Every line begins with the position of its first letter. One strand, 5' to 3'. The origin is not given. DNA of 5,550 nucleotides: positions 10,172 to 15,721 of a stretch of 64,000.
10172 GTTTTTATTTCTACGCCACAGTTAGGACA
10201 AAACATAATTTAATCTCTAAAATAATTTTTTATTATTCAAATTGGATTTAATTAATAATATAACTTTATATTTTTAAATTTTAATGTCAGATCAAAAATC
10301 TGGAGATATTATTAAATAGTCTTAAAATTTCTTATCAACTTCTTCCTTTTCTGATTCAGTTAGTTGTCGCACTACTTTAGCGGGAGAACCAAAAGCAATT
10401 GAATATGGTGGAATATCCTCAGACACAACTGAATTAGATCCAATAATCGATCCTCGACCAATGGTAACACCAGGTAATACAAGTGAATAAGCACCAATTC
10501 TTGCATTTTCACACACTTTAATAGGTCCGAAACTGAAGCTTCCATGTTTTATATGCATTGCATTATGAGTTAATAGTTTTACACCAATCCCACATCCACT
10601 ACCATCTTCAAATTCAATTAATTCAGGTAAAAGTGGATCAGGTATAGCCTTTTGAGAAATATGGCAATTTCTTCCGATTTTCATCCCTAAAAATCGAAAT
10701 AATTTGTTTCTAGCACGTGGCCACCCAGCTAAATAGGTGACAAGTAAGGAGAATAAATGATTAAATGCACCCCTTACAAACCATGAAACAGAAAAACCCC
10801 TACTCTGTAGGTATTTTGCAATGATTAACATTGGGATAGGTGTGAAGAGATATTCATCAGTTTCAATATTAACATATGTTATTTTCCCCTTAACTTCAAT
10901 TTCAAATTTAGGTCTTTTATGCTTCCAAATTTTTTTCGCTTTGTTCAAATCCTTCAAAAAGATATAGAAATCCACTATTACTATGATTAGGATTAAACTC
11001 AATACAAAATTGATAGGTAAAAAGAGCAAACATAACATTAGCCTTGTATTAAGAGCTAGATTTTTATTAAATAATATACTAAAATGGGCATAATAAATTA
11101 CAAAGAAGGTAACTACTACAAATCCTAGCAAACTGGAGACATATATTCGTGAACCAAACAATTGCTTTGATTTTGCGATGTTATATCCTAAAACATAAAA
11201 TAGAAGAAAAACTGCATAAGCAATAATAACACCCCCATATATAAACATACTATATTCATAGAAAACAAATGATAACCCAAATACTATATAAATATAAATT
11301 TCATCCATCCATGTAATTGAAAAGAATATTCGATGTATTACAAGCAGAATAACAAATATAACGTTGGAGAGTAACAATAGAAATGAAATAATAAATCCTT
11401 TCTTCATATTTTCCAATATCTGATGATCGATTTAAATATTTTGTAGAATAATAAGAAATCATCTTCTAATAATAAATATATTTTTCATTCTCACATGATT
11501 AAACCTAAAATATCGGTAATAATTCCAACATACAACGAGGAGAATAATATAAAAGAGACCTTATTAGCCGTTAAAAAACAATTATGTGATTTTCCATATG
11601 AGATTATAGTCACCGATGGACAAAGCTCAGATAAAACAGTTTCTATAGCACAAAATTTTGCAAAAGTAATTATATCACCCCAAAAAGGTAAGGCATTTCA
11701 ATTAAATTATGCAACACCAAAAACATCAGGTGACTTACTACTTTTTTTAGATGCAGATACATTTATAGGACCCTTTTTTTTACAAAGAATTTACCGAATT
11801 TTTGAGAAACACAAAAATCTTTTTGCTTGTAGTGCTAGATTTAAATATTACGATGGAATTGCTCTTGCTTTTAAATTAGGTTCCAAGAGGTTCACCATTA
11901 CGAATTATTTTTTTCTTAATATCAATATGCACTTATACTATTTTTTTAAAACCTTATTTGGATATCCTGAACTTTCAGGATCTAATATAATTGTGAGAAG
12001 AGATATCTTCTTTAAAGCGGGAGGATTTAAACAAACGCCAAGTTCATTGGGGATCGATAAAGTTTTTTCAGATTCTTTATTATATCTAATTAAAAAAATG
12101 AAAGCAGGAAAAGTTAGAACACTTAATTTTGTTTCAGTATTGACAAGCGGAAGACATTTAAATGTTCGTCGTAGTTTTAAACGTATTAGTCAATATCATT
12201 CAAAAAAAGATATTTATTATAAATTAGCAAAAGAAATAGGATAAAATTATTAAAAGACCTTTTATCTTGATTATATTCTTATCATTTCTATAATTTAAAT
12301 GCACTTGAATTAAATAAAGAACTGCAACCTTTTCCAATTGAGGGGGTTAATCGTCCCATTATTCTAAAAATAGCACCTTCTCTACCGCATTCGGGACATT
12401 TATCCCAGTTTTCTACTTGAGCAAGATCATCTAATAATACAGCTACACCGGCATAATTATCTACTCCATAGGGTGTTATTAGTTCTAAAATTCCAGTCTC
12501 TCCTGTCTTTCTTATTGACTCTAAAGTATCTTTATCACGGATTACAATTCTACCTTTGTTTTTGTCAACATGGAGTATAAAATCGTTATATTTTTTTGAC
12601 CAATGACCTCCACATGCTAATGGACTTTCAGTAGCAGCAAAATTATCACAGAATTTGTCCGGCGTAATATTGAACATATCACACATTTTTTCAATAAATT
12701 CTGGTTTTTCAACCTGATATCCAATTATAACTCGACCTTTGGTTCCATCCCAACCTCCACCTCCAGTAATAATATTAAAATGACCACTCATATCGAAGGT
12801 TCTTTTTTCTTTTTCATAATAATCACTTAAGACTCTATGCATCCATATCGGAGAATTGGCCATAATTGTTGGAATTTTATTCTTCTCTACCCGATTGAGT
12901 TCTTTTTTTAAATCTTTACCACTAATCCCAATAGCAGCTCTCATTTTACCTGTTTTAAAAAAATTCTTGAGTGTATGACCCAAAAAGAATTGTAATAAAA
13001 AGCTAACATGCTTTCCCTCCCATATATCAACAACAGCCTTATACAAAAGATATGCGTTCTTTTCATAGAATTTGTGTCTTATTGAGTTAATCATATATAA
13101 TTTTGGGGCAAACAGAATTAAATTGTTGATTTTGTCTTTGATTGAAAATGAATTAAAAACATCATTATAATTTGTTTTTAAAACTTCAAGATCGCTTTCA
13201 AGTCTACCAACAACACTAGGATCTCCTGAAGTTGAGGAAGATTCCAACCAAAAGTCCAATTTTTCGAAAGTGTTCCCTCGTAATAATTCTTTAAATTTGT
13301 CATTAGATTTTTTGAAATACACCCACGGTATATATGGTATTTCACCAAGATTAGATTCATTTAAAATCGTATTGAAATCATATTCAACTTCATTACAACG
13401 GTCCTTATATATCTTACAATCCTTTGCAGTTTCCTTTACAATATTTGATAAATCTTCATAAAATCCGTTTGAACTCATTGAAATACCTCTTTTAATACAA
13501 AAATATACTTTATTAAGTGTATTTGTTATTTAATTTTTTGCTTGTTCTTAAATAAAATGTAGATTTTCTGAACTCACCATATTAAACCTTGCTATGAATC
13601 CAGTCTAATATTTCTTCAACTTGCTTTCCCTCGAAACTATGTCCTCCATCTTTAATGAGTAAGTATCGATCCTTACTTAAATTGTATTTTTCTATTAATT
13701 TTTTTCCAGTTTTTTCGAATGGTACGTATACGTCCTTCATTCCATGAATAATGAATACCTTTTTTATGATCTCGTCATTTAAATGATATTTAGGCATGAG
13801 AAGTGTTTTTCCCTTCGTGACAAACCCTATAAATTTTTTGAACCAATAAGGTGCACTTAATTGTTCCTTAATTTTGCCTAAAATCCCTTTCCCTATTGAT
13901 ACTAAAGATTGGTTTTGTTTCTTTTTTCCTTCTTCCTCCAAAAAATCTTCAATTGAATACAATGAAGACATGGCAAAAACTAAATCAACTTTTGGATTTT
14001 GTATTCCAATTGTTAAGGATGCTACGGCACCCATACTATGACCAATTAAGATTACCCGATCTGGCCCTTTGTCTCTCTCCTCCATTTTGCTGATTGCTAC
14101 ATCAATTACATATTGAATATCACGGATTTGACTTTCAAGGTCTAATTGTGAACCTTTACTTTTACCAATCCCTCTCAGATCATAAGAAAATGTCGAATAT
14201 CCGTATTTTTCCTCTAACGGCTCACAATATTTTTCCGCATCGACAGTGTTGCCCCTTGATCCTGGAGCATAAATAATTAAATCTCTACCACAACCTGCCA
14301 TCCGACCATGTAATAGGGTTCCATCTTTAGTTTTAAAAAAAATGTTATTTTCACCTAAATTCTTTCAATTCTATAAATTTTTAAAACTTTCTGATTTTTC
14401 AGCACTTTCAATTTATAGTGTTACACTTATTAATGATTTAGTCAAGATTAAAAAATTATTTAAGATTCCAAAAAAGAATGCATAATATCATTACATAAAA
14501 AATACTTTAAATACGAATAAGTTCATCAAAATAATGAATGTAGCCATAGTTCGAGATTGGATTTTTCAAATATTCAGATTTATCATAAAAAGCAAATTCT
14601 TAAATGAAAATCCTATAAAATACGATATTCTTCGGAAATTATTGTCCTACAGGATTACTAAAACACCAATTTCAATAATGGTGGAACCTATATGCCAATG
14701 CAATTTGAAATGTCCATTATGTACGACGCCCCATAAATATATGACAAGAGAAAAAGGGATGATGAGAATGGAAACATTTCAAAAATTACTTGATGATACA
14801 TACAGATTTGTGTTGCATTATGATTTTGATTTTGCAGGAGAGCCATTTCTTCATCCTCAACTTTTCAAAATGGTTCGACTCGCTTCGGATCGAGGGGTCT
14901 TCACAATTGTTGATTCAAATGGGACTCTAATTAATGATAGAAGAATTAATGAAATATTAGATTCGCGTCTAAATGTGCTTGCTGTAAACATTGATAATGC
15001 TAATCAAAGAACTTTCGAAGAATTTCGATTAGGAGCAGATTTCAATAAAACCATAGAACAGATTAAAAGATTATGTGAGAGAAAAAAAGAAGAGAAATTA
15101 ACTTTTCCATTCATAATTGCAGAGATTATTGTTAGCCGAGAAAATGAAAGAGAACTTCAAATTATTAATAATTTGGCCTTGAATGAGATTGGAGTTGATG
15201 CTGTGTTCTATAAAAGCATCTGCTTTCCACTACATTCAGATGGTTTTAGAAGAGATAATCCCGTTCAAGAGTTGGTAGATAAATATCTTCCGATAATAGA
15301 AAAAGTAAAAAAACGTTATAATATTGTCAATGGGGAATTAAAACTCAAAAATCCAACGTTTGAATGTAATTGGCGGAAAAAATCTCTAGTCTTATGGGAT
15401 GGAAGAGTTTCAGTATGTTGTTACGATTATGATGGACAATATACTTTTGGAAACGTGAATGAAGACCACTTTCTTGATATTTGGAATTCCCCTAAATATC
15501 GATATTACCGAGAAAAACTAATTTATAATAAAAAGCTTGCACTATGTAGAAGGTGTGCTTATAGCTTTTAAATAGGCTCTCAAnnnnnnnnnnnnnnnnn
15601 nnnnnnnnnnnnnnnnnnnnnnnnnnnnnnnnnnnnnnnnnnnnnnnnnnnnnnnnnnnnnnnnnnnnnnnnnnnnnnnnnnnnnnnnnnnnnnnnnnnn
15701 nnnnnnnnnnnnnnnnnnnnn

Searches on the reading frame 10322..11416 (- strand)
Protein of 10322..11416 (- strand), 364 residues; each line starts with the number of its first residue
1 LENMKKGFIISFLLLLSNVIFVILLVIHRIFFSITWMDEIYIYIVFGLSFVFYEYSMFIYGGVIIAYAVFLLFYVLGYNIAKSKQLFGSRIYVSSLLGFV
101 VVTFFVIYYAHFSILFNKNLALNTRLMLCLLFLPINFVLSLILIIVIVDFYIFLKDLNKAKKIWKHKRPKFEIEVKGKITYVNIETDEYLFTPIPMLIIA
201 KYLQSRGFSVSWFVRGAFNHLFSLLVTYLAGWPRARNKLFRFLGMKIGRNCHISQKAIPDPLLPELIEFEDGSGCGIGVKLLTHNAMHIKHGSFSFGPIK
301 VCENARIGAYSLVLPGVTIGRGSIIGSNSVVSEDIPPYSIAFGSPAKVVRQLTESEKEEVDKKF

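Call 4: search_protein_families(library=pfam, proteins=[window:10322-11416:-], max_evalue=0.01)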
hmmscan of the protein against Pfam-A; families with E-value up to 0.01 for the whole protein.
window:10322-11416:- (364 aa): 2 families
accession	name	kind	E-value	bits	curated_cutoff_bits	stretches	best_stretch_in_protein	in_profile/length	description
PF00132.30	Hexapep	-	3.4e-09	36.5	27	1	299-331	2-34/36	Bacterial transferase hexapeptide (six repeats)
PF14602.12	Hexapep_2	-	0.00035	20.7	27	1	298-332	1-33/34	Hexapeptide repeat of succinyl-transferase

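Call 5: search_protein_families(library=ncbifam, proteins=[window:10322-11416:-], max_evalue=0.01)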
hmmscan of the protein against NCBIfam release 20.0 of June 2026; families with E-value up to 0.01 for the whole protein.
window:10322-11416:- (364 aa): 34 families (the best 25 are shown)
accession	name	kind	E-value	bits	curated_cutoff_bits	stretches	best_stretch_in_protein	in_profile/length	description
NF058585.1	HptprglPActTf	PfamEq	4.8e-20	71.8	300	1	234-360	44-168/172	heptaprenylglyceryl phosphate O-acetyltransferase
NF007076.0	PRK09527.1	equivalog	8.2e-14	51.5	347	1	285-359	119-192/203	galactoside O-acetyltransferase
NF050158.1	CarbAnhydGPos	equivalog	1.4e-12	47.6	250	1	300-362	89-153/172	gamma carbonic anhydrase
TIGR02353.1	NRPS_term_dom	equivalog_domain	1.5e-12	46.7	423.1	1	225-346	579-695/695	Pls/PosA family non-ribosomal peptide synthetase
NF007240.0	PRK09677.1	equivalog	2.6e-12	46.6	243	1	297-354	129-186/192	putative lipopolysaccharide biosynthesis O-acetyl transferase WbbJ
NF007797.0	PRK10502.1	subfamily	3e-12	46.6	192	1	293-353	120-180/183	WcaF family extracellular polysaccharide biosynthesis acetyltransferase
TIGR03570.1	NeuD_NnaD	subfamily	3.2e-12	46.5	160.8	1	281-347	136-202/202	NeuD/PglB/VioB family sugar acetyltransferase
TIGR03308.1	phn_thr-fam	hypoth_equivalog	5.1e-12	46.1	201.65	1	301-351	111-161/204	phosphonate metabolim protein, transferase hexapeptide repeat family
NF000311.1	Vat_ABCDEFH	equivalog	7e-12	45.3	300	1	297-357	109-169/201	Vat family streptogramin A O-acetyltransferase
TIGR03532.1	DapD_Ac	equivalog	7.4e-12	45.4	231.75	1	296-359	158-221/231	2,3,4,5-tetrahydropyridine-2,6-dicarboxylate N-acetyltransferase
NF041874.1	EPS_EpsC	equivalog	1.9e-11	44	150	1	301-351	116-166/168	serine O-acetyltransferase EpsC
NF000490.1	chloram_CatB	equivalog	1.3e-10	41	350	1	300-353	112-165/210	type B chloramphenicol O-acetyltransferase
NF000147.1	stregram_VatF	exception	4.4e-10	39.4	400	1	298-351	120-173/221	streptogramin A O-acetyltransferase Vat(F)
NF033468.1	stregram_VatI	exception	4.1e-09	36.5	415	1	301-354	115-168/208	streptogramin A O-acetyltransferase Vat(I)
NF000020.1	stregram_VatE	exception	7.4e-09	35.5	450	1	301-354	118-171/214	streptogramin A O-acetyltransferase Vat(E)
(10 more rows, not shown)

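Call 89: search_solved_structures(query=window:10322-11413:-, max_evalue=0.001)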
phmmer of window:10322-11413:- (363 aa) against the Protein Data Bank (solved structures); distinct sequences matched with E-value up to 0.001: 73 (the best 60 are shown).
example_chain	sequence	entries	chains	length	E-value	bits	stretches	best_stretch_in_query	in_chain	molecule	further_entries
3ftt_A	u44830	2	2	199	9.1e-17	64.5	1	271-353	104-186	Putative acetyltransferase SACOL2570 | Galactoside O-acetyltransferase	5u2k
3v4e_A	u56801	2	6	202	9.4e-17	64.5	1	271-353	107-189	Galactoside O-acetyltransferase | Putative acetyltransferase SACOL2570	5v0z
4egg_A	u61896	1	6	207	9.5e-17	64.5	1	271-353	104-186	Putative acetyltransferase SACOL2570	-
4dcl_A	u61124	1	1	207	9.8e-17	64.4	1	271-353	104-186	Putative acetyltransferase SACOL2570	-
3r8y_A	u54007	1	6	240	1e-12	51.2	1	295-360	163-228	2,3,4,5-tetrahydropyridine-2,6-dicarboxylate N-acetyltransferase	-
1kqa_A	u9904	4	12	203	2.7e-12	49.8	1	288-357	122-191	GALACTOSIDE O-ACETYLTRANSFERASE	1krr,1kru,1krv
1xhd_A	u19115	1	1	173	1.3e-11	47.6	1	300-360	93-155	putative acetyltransferase/acyltransferase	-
3srt_A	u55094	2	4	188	2.2e-11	46.8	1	287-352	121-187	Maltose O-acetyltransferase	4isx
2ic7_A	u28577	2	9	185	6.5e-10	42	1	247-351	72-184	Maltose transacetylase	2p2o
3vnp_A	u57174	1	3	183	1.6e-09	40.7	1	300-360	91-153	Hypothetical conserved protein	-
4mfg_A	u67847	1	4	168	2.6e-09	40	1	279-362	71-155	Putative acyltransferase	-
8gpm_A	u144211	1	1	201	2.8e-09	39.9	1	282-357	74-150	Carbonic anhydrase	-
8gpp_A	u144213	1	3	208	3e-09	39.8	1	282-357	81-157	Carbonic anhydrase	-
3cj8_A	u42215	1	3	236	6.9e-09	38.6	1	295-358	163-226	2,3,4,5-tetrahydropyridine-2,6-dicarboxylate N-acetyltransferase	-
9jyw_A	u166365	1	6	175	6.9e-09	38.6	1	300-360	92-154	Gamma carbonic anhydrase family protein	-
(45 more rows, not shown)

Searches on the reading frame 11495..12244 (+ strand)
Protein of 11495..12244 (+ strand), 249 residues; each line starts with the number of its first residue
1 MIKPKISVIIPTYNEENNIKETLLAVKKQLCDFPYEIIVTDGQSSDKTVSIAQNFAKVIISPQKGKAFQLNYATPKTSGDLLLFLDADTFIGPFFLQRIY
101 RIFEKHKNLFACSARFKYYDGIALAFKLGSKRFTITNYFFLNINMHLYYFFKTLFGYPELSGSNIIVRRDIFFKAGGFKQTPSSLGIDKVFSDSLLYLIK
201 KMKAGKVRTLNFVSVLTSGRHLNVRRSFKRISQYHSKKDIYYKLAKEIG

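Call 4: search_protein_families(library=pfam, proteins=[window:11495-12244:+], max_evalue=0.01)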
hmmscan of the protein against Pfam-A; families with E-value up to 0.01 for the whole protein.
window:11495-12244:+ (249 aa): 5 families
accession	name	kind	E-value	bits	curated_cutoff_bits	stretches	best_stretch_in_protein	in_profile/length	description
PF00535.33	Glycos_transf_2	-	4.6e-28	98.7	23.3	1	7-171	1-163/168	Glycosyl transferase family 2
PF10111.15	Glyco_tranf_2_2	-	1.6e-12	48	27.3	1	7-179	1-182/276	Glycosyltransferase like family 2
PF13641.12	Glyco_tranf_2_3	-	2.4e-10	41.3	27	1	4-108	1-117/230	Glycosyltransferase like family 2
PF13506.12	Glyco_transf_21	-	0.00023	21.1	21.7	1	56-191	11-133/174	Glycosyl transferase family 21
PF13632.12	Glyco_trans_2_3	-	0.0015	18.8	27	1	83-192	3-103/198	Glycosyl transferase family group 2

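Call 5: search_protein_families(library=ncbifam, proteins=[window:11495-12244:+], max_evalue=0.01)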
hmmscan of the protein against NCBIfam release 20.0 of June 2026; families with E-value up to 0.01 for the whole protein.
window:11495-12244:+ (249 aa): 26 families (the best 25 are shown)
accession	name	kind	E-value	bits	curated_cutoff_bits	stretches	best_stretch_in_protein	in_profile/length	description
TIGR04283.1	glyco_like_mftF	equivalog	6.4e-27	94.6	182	1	6-182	1-158/221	TIGR04283 family arsenosugar biosynthesis glycosyltransferase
TIGR03937.1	PgaC_IcaA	equivalog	7.9e-12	44.8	422.3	1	4-111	45-158/407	poly-beta-1,6-N-acetyl-D-glucosamine synthase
NF038302.1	EPS_HpsE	equivalog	1.1e-11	44.3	300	1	6-116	3-124/307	hormogonium polysaccharide biosynthesis glycosyltransferase HpsE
NF041875.1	EPS_EpsD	equivalog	1.7e-11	44.1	370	1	6-108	1-109/325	exopolysaccharide biosynthesis glycosyltransferase EpsD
NF010496.0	PRK13915.1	equivalog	7.9e-11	41.6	262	1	5-89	32-127/307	glucosyl-3-phosphoglycerate synthase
NF038299.1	EPS_HpsN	equivalog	1.2e-09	37.5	425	1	4-115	1-118/317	hormogonium polysaccharide biosynthesis glycosyltransferase HpsN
NF047683.1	TeichurnBiosyTuaG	equivalog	2.6e-09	37.1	400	1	3-112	5-120/252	teichuronic acid biosynthesis protein TuaG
TIGR04182.1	glyco_TIGR04182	equivalog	3.2e-09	36.6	325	1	6-93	2-87/293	S-layer glycoprotein N-glycosyltransferase AglJ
NF007482.0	PRK10073.1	equivalog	4.6e-09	35.7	423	1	3-133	5-141/334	glycosyltransferase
TIGR03469.1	HpnB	hypoth_equivalog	1.1e-07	31.3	379.25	1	3-63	43-103/386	hopene-associated glycosyltransferase HpnB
TIGR03111.1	glyc2_xrt_Gpos1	hypoth_equivalog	1.9e-07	30.2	363.95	1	4-111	49-164/439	TIGR03111 family XrtG-associated glycosyltransferase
NF050050.1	ProtGlycPglI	equivalog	4.6e-07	29.5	500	1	3-88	1-93/306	GalNAc(5)-diNAcBac-PP-undecaprenol beta-1,3-glucosyltransferase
TIGR04195.1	S_glycosyl_SunS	equivalog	4.2e-06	25.9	350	1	4-90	57-143/421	SunS family peptide S-glycosyltransferase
TIGR03965.1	mycofact_glyco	equivalog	7.6e-06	25.1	280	1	4-103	74-179/467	mycofactocin biosynthesis glycosyltransferase MftF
TIGR03030.1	CelA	equivalog_domain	1.2e-05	23.5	699.1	1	4-178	131-325/714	UDP-forming cellulose synthase catalytic subunit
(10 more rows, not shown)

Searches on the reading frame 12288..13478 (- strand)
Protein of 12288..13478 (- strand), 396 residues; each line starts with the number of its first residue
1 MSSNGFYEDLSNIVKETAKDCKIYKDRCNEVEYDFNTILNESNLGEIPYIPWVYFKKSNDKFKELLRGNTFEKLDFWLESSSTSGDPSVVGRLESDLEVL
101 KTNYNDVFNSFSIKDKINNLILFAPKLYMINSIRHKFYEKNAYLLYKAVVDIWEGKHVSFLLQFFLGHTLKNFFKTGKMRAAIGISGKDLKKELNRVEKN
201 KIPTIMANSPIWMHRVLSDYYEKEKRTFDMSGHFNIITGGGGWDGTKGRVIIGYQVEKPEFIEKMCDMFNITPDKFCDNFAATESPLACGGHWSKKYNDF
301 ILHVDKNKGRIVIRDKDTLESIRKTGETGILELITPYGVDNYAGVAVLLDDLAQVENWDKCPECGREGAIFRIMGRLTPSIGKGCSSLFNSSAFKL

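Call 4: search_protein_families(library=pfam, proteins=[window:12288-13478:-], max_evalue=0.01)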
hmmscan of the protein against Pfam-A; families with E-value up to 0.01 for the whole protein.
window:12288-13478:- (396 aa): 1 family
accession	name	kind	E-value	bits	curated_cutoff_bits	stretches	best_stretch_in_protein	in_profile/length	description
PF04443.18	LuxE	-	1.1e-17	64.5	24.9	1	16-390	48-387/391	Acyl-protein synthetase, LuxE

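Call 5: search_protein_families(library=ncbifam, proteins=[window:12288-13478:-], max_evalue=0.01)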
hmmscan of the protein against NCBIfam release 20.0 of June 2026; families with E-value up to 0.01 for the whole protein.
window:12288-13478:- (396 aa): 1 family
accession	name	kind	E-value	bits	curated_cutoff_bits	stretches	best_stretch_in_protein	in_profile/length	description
NF052244.1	LCFA_lig_LuxE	equivalog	1.5e-06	27.5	550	1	192-386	182-359/367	long-chain-fatty-acid--protein ligase LuxE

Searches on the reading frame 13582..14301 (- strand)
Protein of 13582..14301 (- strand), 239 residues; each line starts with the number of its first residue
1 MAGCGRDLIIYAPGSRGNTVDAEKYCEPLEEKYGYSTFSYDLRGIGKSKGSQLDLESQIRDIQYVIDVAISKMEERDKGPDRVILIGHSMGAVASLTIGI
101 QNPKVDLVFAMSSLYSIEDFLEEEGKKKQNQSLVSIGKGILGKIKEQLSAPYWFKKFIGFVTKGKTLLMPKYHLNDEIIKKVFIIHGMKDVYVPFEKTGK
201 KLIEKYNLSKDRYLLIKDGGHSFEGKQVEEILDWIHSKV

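Call 22: search_protein_families(library=pfam, proteins=[window:13582-14301:-], max_evalue=0.0001)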
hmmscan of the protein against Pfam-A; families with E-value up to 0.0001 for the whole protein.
window:13582-14301:- (239 aa): 5 families
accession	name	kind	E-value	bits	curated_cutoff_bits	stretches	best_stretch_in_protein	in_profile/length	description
PF12146.15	Hydrolase_4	-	2.7e-13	50.2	27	1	32-118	29-114/239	Serine aminopeptidase, S33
PF00561.26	Abhydrolase_1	-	6.4e-10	39.5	25.8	1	25-129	19-116/245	alpha/beta hydrolase fold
PF12697.13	Abhydrolase_6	-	2e-07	32.3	26.3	1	33-99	26-83/217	Alpha/beta hydrolase family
PF02230.22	Abhydrolase_2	-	1.1e-06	29.1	23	0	40-123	67-148/217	Phospholipase/Carboxylesterase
PF07819.20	PGAP1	-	1.7e-05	25.2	24.3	1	55-103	65-114/233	PGAP1-like alpha/beta domain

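Call 75: search_protein_families(library=ncbifam, proteins=[window:13582-14301:-], max_evalue=0.00001)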
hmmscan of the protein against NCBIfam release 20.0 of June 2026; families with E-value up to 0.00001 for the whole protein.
window:13582-14301:- (239 aa): 2 families
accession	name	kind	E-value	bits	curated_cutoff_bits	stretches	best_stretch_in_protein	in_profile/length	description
NF047920.1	lactonase_UilS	equivalog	3.2e-07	30.3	400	1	32-135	50-152/285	UilS family quorum-quenching N-acyl-homoserine lactonase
NF041759.1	mac_hydro_EstT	equivalog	1.6e-06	27.5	450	0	173-237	214-275/278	macrolide hydrolase EstT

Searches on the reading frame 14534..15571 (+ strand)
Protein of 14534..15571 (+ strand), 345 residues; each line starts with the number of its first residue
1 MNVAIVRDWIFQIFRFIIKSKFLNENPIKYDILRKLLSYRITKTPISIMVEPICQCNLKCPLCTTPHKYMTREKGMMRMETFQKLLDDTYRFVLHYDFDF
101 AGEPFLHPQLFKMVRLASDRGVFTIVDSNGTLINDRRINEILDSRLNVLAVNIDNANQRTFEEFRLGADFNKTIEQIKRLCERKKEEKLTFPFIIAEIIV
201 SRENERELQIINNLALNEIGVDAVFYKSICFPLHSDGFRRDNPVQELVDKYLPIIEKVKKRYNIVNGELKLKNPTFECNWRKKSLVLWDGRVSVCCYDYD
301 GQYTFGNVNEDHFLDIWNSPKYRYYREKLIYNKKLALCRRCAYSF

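Call 22: search_protein_families(library=pfam, proteins=[window:14534-15571:+], max_evalue=0.0001)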
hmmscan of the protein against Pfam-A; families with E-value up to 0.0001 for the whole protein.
window:14534-15571:+ (345 aa): 2 families
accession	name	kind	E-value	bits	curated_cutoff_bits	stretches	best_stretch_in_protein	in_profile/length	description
PF13186.11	SPASM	-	4.5e-16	59.3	21.5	1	278-341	1-66/67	Iron-sulfur cluster-binding domain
PF04055.27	Radical_SAM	-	2.5e-13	51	29.5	1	51-190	2-144/166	Radical SAM superfamily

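Call 75: search_protein_families(library=ncbifam, proteins=[window:14534-15571:+], max_evalue=0.00001)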
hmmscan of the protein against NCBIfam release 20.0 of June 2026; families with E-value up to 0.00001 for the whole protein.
window:14534-15571:+ (345 aa): 32 families (the best 25 are shown)
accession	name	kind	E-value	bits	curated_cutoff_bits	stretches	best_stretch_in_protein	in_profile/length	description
TIGR04317.1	W_rSAM_matur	equivalog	7.5e-33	114.1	380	1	47-343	5-315/349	tungsten cofactor oxidoreductase radical SAM maturase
TIGR04311.1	rSAM_Geo_metal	subfamily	8.1e-25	87.7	400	1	45-214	2-173/423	radical SAM/SPASM family putative metalloenzyme maturase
TIGR04546.1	rSAM_ahbC_deAc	equivalog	8e-17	61.1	650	1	34-216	28-201/390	12,18-didecarboxysiroheme deacetylase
TIGR04321.1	spiroSPASM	subfamily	4e-16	58.8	250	1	43-208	228-398/510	spiro-SPASM protein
NF050035.1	rSAM_WgK_link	exception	5.3e-16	58.6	650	1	43-219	6-173/367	radical SAM/SPASM peptide maturase WgkB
TIGR04133.1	rSAM_w_lipo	hypoth_equivalog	3.2e-15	55.9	425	1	38-343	15-323/350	TIGR04133 family radical SAM/SPASM protein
TIGR04545.1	rSAM_ahbD_hemeb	equivalog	2e-14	53.8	500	1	53-223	7-169/339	heme b synthase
TIGR04051.1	rSAM_NirJ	equivalog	2.9e-14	52.8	515.45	1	53-194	9-147/354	heme d1 biosynthesis radical SAM protein NirJ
TIGR04054.1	rSAM_NirJ1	equivalog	5.9e-14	51.5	650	1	54-218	44-200/387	putative heme d1 biosynthesis radical SAM protein NirJ1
TIGR04055.1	rSAM_NirJ2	equivalog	5.6e-13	49.1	500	1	54-221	8-167/326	putative heme d1 biosynthesis radical SAM protein NirJ2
TIGR02109.1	PQQ_syn_pqqE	equivalog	1.1e-12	47.6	381.35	1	43-263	4-217/358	pyrroloquinoline quinone biosynthesis protein PqqE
TIGR04347.1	pseudo_SAM_Halo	equivalog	1.7e-12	47.3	525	1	53-184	45-175/390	TIGR04347 family pseudo-SAM/SPASM protein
TIGR04251.1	SCM_rSAM_ScmF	equivalog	5.6e-12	45.7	400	1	55-227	13-180/353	SynChlorMet cassette radical SAM/SPASM protein ScmF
TIGR03470.1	HpnH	equivalog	1e-11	44.5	225.05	1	32-223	15-194/318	adenosyl-hopene transferase HpnH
NF033640.1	N_Twi_rSAM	subfamily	1.3e-11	44.3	170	1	286-342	15-70/398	twitch domain-containing radical SAM protein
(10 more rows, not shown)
